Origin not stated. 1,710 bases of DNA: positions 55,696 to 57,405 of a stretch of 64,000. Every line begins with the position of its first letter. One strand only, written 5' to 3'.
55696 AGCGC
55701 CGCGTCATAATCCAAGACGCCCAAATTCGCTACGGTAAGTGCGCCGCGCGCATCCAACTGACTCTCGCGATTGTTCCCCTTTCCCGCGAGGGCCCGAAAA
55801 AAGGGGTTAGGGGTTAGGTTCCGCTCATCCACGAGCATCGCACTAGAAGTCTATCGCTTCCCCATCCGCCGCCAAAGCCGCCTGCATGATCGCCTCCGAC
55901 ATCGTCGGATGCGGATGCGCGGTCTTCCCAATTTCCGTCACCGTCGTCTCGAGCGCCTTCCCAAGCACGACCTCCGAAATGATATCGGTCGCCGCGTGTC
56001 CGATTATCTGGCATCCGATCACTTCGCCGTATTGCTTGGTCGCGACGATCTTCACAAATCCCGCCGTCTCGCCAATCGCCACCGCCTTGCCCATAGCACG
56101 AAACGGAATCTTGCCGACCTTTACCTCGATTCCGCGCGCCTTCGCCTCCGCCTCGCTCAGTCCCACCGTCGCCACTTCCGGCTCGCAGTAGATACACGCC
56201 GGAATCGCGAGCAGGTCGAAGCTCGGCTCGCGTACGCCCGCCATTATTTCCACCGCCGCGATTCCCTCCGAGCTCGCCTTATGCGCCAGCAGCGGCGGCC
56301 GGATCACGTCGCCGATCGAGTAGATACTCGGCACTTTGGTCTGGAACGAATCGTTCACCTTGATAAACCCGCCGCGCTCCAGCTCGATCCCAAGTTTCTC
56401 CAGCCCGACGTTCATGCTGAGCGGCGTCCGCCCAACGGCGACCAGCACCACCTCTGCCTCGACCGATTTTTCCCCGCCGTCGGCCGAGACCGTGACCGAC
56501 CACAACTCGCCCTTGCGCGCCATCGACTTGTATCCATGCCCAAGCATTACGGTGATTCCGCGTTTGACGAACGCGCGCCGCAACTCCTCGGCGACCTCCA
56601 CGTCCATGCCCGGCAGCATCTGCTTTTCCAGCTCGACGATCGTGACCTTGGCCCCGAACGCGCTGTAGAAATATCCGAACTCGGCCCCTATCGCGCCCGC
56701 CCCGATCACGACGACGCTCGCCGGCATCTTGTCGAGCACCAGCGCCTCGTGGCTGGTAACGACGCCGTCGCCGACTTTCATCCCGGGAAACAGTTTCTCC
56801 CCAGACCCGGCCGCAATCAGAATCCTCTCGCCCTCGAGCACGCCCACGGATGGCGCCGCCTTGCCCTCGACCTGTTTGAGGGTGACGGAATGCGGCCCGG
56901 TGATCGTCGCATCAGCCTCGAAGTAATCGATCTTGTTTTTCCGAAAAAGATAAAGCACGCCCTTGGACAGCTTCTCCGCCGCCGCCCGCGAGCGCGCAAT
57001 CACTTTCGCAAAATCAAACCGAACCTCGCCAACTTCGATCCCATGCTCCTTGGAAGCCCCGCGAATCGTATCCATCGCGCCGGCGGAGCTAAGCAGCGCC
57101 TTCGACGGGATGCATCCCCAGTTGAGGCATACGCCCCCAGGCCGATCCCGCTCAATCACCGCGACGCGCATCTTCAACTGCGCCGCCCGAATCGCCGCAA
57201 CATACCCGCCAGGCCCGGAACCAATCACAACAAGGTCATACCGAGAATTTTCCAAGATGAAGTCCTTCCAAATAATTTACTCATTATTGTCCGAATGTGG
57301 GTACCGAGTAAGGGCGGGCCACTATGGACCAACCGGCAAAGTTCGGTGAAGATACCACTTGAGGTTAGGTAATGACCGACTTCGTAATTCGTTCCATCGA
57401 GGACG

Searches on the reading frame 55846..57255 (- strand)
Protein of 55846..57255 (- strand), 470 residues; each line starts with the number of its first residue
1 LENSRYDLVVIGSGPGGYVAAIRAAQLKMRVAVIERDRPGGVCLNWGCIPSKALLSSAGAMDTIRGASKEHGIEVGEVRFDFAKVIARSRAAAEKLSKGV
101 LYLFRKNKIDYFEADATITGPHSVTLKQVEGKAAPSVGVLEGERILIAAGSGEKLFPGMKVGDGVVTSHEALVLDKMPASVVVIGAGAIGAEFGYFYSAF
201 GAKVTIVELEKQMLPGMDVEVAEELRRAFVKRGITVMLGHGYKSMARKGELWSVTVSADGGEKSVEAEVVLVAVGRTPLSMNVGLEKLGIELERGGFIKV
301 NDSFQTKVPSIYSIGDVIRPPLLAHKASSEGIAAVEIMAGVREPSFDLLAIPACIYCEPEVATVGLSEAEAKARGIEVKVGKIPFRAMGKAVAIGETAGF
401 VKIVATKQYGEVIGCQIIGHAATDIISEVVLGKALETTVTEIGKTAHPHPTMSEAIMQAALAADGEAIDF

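Call 96: find_related_loci(query=window:55846-57255:-, collection=metagenome_contigs, flank=9000)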
Query window:55846-57255:- (470 aa) in metagenome_contigs; peptide patterns used: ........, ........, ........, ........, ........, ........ (x = any residue, [..] = any of these).
600 stretches matched a pattern (row limit reached: there are more); 598 encode a relative of the query (tblastn E <= 1e-3); the best 80 are kept; 80 distinct loci.
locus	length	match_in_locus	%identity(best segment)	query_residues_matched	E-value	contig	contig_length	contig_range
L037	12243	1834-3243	89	1-470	0e+0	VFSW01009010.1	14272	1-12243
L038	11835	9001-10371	86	1-457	0e+0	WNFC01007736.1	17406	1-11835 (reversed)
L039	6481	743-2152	75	1-470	0e+0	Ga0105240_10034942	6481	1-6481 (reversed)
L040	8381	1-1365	75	13-468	0e+0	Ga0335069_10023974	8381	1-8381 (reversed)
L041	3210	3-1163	73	84-470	0e+0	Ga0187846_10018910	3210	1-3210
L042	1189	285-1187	93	1-301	0e+0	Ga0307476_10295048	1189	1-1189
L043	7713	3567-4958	53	2-470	2e-159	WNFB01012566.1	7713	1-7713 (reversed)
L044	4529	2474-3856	50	4-470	6e-147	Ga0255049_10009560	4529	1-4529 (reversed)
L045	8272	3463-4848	48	4-469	1e-140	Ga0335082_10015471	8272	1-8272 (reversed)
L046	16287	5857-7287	49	2-470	2e-139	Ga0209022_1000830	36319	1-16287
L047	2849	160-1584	49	5-470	7e-145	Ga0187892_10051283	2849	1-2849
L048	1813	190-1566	48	6-469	1e-146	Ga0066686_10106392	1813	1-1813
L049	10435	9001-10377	46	4-468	5e-134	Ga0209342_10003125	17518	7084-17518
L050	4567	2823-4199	49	6-470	3e-135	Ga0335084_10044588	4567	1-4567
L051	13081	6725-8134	46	5-465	4e-133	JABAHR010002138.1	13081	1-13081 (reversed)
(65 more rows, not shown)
